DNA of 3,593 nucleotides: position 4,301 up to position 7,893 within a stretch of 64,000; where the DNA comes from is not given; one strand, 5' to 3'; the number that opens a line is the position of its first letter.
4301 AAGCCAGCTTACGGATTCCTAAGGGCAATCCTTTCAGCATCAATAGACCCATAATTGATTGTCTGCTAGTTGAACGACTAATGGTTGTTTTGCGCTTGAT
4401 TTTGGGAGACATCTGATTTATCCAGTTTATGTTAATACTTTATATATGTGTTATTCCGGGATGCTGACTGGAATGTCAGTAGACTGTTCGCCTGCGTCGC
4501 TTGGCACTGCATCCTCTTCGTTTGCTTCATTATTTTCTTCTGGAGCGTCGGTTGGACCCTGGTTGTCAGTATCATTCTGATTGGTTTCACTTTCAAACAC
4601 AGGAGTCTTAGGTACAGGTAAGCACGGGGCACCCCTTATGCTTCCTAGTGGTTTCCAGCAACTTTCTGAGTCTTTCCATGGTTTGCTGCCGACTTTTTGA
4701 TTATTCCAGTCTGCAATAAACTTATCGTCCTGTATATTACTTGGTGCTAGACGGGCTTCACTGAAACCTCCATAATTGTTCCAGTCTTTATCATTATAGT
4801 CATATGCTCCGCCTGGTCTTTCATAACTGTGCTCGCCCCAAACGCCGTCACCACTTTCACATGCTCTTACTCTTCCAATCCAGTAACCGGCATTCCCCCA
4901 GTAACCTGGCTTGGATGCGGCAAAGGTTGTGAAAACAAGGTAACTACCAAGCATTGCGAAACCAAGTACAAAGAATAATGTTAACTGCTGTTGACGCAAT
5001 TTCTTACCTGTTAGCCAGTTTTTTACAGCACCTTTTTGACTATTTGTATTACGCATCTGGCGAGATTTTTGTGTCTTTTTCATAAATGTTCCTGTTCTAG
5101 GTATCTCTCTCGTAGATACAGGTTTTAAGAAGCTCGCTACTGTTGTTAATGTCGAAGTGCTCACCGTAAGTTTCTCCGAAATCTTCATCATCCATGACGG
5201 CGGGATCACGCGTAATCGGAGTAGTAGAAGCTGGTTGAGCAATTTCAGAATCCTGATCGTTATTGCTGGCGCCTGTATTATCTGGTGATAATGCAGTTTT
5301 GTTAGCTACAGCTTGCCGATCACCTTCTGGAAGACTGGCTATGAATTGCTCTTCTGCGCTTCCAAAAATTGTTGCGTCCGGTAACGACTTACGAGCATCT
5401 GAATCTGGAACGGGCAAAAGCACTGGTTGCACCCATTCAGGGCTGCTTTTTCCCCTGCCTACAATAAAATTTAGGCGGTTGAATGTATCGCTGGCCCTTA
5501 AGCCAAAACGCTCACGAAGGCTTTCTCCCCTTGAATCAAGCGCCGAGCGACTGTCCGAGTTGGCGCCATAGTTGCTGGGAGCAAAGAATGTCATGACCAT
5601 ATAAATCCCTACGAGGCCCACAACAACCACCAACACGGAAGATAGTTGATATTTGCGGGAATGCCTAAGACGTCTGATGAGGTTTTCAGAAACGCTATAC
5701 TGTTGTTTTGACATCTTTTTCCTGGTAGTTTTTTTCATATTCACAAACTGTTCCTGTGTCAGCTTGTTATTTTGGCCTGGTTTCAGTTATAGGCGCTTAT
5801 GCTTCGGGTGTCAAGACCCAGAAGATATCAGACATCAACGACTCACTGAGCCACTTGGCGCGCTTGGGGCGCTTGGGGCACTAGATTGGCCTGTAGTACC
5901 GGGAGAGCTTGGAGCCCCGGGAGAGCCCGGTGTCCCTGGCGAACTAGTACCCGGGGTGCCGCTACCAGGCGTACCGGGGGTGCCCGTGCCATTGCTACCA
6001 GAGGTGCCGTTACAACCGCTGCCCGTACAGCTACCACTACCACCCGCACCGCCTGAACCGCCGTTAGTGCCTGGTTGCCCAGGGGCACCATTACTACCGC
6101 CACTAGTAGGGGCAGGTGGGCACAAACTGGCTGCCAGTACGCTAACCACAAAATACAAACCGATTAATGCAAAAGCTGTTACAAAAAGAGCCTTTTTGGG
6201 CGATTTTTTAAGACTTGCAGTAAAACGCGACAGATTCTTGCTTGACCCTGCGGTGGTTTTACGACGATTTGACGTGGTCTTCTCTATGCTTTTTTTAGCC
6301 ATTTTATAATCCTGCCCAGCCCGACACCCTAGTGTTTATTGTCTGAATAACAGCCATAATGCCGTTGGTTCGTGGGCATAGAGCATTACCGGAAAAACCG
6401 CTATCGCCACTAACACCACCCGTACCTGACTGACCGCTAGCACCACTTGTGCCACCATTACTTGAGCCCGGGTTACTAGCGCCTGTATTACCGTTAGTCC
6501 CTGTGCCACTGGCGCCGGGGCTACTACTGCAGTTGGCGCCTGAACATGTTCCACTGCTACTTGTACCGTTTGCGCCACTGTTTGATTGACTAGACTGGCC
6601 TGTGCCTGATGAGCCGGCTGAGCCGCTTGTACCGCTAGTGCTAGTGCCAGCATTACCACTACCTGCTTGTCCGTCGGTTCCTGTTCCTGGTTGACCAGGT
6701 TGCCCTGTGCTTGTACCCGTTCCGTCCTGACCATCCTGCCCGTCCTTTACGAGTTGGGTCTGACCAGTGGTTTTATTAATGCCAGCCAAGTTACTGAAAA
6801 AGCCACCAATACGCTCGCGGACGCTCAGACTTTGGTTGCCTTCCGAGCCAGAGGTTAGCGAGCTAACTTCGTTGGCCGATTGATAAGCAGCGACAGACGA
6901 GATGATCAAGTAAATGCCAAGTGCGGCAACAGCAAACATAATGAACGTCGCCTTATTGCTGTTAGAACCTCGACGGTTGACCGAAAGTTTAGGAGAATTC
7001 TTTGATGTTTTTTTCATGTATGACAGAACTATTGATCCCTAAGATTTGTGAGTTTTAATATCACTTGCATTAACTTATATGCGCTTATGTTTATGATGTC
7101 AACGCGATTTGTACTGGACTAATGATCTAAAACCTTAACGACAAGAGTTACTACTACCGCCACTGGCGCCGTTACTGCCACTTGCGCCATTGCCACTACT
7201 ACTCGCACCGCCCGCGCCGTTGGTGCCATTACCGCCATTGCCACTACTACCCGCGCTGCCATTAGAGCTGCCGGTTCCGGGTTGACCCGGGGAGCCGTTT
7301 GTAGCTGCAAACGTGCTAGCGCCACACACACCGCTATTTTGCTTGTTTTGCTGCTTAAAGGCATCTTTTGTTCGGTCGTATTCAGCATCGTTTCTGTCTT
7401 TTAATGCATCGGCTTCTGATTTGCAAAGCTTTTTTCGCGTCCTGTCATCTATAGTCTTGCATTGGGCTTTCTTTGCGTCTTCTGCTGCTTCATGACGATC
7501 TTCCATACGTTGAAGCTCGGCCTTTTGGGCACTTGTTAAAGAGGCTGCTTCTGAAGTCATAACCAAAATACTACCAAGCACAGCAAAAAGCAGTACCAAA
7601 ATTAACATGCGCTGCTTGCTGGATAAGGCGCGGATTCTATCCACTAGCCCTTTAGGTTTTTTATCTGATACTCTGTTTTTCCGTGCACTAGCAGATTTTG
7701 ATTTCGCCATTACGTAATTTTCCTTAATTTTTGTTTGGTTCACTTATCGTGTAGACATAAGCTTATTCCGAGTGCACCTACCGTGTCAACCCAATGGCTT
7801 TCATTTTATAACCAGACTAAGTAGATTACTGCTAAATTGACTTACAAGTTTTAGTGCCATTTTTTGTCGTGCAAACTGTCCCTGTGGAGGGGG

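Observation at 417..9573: Ten-gene minus-strand array of N-anchored modular surface proteins carrying peptidoglycan-degrading and lectin modules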

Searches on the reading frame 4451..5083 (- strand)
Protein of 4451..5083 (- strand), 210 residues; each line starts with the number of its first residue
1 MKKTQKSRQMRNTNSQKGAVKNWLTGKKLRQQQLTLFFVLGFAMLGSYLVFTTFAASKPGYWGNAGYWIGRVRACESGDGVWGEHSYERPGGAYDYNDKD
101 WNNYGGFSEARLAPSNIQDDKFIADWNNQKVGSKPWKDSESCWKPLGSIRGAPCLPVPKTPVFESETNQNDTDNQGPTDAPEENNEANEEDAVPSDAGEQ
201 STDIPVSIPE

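Call 3: search_protein_families(library=pfam, proteins=[window:4451-5083:-], max_evalue=0.1)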
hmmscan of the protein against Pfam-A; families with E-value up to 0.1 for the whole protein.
window:4451-5083:- (210 aa): 1 family
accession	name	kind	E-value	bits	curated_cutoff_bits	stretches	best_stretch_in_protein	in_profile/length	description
PF11883.13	DUF3403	-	0.07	13.7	28.9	0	155-175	6-26/45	Domain of unknown function (DUF3403)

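Call 9: search_protein_families(library=ncbifam, proteins=[window:4451-5083:-], max_evalue=0.1)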
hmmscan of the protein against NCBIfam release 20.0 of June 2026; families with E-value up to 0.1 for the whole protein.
window:4451-5083:- (210 aa): 0 families

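Call 20: search_solved_structures(query=window:4451-5083:-, max_evalue=10, show_alignments=2)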
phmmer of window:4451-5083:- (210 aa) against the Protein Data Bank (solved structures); distinct sequences matched with E-value up to 10: 0.

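Call 22: find_homologous_proteins(query=window:4451-5083:-, max_evalue=0.001)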
Query window:4451-5083:- (210 aa): 6 proteins with E <= 0.001 among 47 candidates.
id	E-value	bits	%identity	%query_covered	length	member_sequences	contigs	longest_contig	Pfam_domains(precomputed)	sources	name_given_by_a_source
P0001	9.3e-143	492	100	100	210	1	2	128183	-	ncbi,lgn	-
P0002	1.0e-59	220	57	79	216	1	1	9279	-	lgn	-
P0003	4.5e-56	208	51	82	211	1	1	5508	-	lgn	-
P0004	4.9e-56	208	53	84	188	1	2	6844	-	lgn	-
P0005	6.8e-56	207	54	79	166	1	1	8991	-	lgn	-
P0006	3.5e-54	202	49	88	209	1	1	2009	-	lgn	-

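Call 27: search_solved_structures(query=A1, max_evalue=10, show_alignments=3)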
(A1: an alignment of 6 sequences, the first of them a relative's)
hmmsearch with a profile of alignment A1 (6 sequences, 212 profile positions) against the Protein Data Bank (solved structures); distinct sequences matched with E-value up to 10: 2.
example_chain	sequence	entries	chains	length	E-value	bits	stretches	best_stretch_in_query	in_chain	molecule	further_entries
2n5z_A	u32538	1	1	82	0.078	15.7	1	71-119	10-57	Resuscitation-promoting factor RpfC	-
4ow1_A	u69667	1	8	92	0.32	13.7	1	72-119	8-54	Resuscitation-promoting factor RpfC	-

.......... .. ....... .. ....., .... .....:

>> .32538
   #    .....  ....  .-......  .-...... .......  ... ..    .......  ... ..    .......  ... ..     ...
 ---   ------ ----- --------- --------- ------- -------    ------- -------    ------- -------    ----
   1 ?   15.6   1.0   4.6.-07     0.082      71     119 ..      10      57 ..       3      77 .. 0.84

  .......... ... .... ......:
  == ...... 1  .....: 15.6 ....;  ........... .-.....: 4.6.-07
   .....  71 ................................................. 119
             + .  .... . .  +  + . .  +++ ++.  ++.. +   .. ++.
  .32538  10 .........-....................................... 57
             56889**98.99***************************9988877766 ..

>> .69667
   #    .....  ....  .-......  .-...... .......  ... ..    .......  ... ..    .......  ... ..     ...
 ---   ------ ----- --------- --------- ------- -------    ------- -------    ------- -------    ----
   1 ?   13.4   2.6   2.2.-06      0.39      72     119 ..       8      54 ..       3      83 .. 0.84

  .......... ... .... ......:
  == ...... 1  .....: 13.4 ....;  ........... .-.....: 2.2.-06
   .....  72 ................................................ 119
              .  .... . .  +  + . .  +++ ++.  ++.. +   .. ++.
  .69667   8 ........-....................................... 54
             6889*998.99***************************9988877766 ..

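Call 32: find_encoding_contigs(protein=P0002, flank=10000, max_places=3)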
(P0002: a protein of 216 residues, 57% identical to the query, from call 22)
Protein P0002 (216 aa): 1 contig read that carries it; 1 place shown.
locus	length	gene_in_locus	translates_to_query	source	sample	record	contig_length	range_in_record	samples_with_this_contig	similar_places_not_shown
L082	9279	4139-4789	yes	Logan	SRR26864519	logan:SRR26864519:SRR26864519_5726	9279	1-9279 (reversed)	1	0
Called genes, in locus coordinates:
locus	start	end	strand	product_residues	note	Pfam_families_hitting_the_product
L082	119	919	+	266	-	PF13277:YmdB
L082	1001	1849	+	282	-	-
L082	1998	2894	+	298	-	-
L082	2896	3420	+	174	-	-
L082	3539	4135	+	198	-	-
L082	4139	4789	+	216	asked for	-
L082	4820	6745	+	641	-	PF01551:Peptidase_M23, PF01471:PG_binding_1 (weak), PF00652:Ricin_B_lectin, PF14200:RicinB_lectin_2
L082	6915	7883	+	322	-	-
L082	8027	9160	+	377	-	PF14200:RicinB_lectin_2, PF00652:Ricin_B_lectin, PF14200:RicinB_lectin_2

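Call 33: find_encoding_contigs(protein=P0005, flank=10000, max_places=3)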
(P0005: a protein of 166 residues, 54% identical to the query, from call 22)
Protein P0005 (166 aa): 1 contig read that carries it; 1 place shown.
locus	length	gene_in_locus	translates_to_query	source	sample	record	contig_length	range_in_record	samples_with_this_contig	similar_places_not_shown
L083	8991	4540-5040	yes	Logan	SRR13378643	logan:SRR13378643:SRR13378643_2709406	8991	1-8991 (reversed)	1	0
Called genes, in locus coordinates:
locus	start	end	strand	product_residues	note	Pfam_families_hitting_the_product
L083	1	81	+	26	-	?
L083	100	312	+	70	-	-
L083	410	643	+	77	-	-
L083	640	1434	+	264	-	PF13277:YmdB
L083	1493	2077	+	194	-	-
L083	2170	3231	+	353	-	-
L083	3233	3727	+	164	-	-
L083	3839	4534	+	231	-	-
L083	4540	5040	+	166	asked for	-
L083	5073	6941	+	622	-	PF01551:Peptidase_M23, PF01471:PG_binding_1 (weak), PF14200:RicinB_lectin_2, PF00652:Ricin_B_lectin, PF14200:RicinB_lectin_2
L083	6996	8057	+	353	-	-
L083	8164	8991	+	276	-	?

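Call 34: find_encoding_contigs(protein=P0004, flank=10000, max_places=3)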
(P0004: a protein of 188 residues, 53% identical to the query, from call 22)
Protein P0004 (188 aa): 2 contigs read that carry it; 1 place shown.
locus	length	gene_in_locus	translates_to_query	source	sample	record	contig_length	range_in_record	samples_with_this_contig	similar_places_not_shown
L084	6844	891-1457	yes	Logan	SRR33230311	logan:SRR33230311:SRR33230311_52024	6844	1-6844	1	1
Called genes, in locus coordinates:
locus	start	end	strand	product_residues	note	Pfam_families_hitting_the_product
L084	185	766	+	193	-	-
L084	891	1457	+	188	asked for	-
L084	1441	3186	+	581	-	PF01551:Peptidase_M23, PF14200:RicinB_lectin_2, PF00652:Ricin_B_lectin, PF14200:RicinB_lectin_2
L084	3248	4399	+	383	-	-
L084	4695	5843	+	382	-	PF01471:PG_binding_1, PF14200:RicinB_lectin_2, PF00652:Ricin_B_lectin, PF14200:RicinB_lectin_2 (weak)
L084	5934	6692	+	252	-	PF06737:Transglycosylas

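Call 36: predict_structure(alignment_id=A1)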
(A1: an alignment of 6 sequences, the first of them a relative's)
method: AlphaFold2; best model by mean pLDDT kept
length: 210 residues; sequences in the alignment: 6
mean_pLDDT: 52.8   pTM: 0.43
mean pLDDT of the five models: 52.8, 50.3, 48.4, 48.2, 47.9
residues with pLDDT >= 90: 0; 70-90: 45; 50-70: 53; < 50: 112
segments of 3 or more residues with pLDDT < 50: 1-27, 56-61, 78-86, 140-142, 144-154, 156-210
pLDDT, mean of each block of 10 residues (from residue 1): 44 43 47 60 65 48 66 56 44 72 85 83 80 64 42 44 33 30 34 34 35
secondary structure, 60 per line:
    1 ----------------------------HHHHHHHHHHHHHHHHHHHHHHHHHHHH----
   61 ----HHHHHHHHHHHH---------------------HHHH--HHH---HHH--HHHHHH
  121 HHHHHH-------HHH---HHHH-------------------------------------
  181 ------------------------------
elements in order: H29-56 H65-76 H98-101 H115-126 H140-143

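Call 47: fold_search(model_id=the predicted structure, library=pdb)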
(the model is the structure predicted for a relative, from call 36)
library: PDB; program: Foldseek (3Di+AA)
matches with E <= 10: 0; with E <= 0.001: 0
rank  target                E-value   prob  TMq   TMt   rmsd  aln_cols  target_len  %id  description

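Call 57: search_protein_families(library=pfam, proteins=[L084:5934-6692:+, L084:4695-5843:+, L083:3839-4534:+, L082:1998-2894:+], max_evalue=0.01)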
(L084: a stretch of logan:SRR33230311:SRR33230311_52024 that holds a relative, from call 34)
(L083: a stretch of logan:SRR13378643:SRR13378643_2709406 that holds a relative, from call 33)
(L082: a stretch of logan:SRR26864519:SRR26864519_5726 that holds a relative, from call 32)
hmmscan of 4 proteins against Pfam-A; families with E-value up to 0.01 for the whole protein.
L084:5934-6692:+ (252 aa): 1 family
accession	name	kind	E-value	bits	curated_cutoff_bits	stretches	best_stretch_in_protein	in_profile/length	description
PF06737.19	Transglycosylas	-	2.7e-18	66.8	27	1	71-131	9-72/77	Transglycosylase-like domain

L084:4695-5843:+ (382 aa): 4 families
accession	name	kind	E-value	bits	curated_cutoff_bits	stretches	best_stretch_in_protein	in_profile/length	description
PF14200.12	RicinB_lectin_2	-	4.5e-26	91.8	25.6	3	240-327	3-89/89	Ricin-type beta-trefoil lectin domain-like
PF00652.28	Ricin_B_lectin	-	4.8e-26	91.8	29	1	258-380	5-126/126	Ricin-type beta-trefoil lectin domain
PF01471.23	PG_binding_1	-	3.5e-11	43.5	23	1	189-245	5-57/57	Putative peptidoglycan binding domain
PF06737.19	Transglycosylas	-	0.0051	17.9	27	1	70-125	9-60/77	Transglycosylase-like domain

L083:3839-4534:+ (231 aa): 0 families

L082:1998-2894:+ (298 aa): 0 families

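Call 65: search_protein_families(library=phrogs, proteins=[window:4451-5083:-], max_evalue=0.001)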
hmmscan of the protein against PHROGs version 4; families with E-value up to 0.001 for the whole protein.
window:4451-5083:- (210 aa): 0 families

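Call 83: search_protein_families(library=padloc, proteins=[window:4451-5083:-], max_evalue=0.001)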
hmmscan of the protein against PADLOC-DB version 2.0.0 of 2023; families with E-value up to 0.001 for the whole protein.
window:4451-5083:- (210 aa): 0 families

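Call 84: find_related_loci(query=A1, collection=metagenome_contigs, flank=10000)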
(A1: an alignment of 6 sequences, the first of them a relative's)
Query A1 (210 aa) in metagenome_contigs; peptide patterns used: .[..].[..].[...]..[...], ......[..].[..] (x = any residue, [..] = any of these).
226 stretches matched a pattern, but none encodes a relative of the query by tblastn (E <= 1e-3).

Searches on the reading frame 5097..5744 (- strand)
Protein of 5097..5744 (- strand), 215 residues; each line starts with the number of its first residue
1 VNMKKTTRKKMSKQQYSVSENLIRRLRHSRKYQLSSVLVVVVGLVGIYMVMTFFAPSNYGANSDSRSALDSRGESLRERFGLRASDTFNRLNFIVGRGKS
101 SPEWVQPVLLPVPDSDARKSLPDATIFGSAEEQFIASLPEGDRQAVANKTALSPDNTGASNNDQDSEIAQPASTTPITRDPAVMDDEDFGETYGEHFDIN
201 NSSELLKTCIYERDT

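Call 3: search_protein_families(library=pfam, proteins=[window:5097-5744:-], max_evalue=0.1)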
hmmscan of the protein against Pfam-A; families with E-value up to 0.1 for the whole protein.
window:5097-5744:- (215 aa): 0 families

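Call 9: search_protein_families(library=ncbifam, proteins=[window:5097-5744:-], max_evalue=0.1)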
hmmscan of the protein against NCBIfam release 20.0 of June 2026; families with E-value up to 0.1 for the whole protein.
window:5097-5744:- (215 aa): 1 family
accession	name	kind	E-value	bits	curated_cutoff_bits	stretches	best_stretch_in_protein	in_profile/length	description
NF038276.1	strep_PBP2A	exception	0.095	10.9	1100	0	5-71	12-76/716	penicillin-binding protein PBP2A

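Call 65: search_protein_families(library=phrogs, proteins=[window:5097-5744:-], max_evalue=0.001)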
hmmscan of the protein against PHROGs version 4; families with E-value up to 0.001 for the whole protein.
window:5097-5744:- (215 aa): 0 families

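Call 82: search_solved_structures(query=A4, max_evalue=1)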
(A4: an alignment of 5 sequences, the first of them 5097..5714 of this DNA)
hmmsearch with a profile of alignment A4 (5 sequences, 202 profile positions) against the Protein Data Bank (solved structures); distinct sequences matched with E-value up to 1: 0.

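Call 83: search_protein_families(library=padloc, proteins=[window:5097-5744:-], max_evalue=0.001)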
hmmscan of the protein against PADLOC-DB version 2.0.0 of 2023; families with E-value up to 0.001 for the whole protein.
window:5097-5744:- (215 aa): 0 families

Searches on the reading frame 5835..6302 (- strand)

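Call 3: search_protein_families(library=pfam, proteins=[window:5835-6302:-], max_evalue=0.1)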
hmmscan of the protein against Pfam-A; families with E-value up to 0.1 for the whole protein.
window:5835-6302:- (155 aa): 0 families

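Call 9: search_protein_families(library=ncbifam, proteins=[window:5835-6302:-], max_evalue=0.1)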
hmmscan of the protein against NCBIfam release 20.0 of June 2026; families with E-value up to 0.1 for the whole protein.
window:5835-6302:- (155 aa): 0 families

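Call 65: search_protein_families(library=phrogs, proteins=[window:5835-6302:-], max_evalue=0.001)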
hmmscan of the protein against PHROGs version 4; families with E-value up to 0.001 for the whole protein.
window:5835-6302:- (155 aa): 1 family
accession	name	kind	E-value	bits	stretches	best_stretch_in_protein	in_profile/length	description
phrog_18350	-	tail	0.00037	21.2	1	67-141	109-184/253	tail fiber protein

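Call 83: search_protein_families(library=padloc, proteins=[window:5835-6302:-], max_evalue=0.001)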
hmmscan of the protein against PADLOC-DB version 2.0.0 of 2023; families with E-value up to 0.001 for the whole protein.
window:5835-6302:- (155 aa): 0 families

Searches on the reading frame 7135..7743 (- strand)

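Call 3: search_protein_families(library=pfam, proteins=[window:7135-7743:-], max_evalue=0.1)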
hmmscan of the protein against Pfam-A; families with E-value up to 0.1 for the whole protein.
window:7135-7743:- (202 aa): 0 families

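Call 9: search_protein_families(library=ncbifam, proteins=[window:7135-7743:-], max_evalue=0.1)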
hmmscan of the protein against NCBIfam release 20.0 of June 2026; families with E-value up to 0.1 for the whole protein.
window:7135-7743:- (202 aa): 3 families
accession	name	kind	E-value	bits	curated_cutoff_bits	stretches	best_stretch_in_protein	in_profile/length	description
TIGR02070.1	mono_pep_trsgly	equivalog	0.0017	17.9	182.65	1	46-146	9-111/224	monofunctional biosynthetic peptidoglycan transglycosylase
NF041422.1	VirB10_subf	subfamily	0.0069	16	400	1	10-135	20-135/404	VirB10/TraB/TrbI family type IV secretion system protein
NF051431.1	Rv0361_Cterm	subfamily_domain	0.02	15.1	37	1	46-134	4-90/140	Rv0361 family membrane protein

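Call 65: search_protein_families(library=phrogs, proteins=[window:7135-7743:-], max_evalue=0.001)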
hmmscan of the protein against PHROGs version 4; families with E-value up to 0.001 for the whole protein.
window:7135-7743:- (202 aa): 0 families

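Call 83: search_protein_families(library=padloc, proteins=[window:7135-7743:-], max_evalue=0.001)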
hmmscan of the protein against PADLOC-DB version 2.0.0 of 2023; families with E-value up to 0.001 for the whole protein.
window:7135-7743:- (202 aa): 0 families
